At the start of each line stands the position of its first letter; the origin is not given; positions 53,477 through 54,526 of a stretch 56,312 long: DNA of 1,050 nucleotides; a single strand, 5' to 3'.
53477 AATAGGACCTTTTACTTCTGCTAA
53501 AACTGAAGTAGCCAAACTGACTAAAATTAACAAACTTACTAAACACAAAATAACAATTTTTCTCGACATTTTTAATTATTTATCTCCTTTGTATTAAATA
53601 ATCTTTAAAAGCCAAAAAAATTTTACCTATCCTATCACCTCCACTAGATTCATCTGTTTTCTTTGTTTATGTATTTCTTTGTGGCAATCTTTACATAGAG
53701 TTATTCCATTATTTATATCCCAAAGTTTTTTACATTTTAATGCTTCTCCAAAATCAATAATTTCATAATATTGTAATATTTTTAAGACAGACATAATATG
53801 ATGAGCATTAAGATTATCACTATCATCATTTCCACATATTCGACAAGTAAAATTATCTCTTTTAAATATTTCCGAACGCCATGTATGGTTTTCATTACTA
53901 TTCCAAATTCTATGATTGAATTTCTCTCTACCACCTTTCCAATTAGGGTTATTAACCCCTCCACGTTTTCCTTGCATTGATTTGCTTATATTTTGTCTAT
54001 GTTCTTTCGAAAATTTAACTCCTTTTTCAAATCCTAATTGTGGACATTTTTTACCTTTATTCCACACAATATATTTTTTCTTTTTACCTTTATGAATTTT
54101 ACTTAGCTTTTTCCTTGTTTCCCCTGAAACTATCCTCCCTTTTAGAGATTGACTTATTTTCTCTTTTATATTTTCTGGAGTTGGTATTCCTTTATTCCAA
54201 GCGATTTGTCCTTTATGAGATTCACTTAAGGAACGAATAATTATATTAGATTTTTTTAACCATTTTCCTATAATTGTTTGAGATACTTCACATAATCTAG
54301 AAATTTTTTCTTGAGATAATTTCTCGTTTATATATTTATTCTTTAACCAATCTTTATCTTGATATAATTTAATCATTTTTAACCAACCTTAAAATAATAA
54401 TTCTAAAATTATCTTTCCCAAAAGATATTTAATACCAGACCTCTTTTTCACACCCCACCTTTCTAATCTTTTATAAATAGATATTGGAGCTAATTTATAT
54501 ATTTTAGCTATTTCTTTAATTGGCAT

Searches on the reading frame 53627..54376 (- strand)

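Call 46: search_protein_families(library=pfam, proteins=[window:53627-54376:-], max_evalue=0.001)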
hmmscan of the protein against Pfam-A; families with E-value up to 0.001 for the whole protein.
window:53627-54376:- (249 aa): 3 families
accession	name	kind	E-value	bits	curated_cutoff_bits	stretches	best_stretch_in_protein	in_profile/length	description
PF13391.12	HNH_2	-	4.9e-06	26.7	21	1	178-235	1-58/66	HNH endonuclease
PF07460.16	NUMOD3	-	1.2e-05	25.6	20.4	0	80-110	1-27/37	NUMOD3 motif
PF01844.29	HNH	-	1.7e-05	25.3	21.4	0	220-238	29-47/47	HNH endonuclease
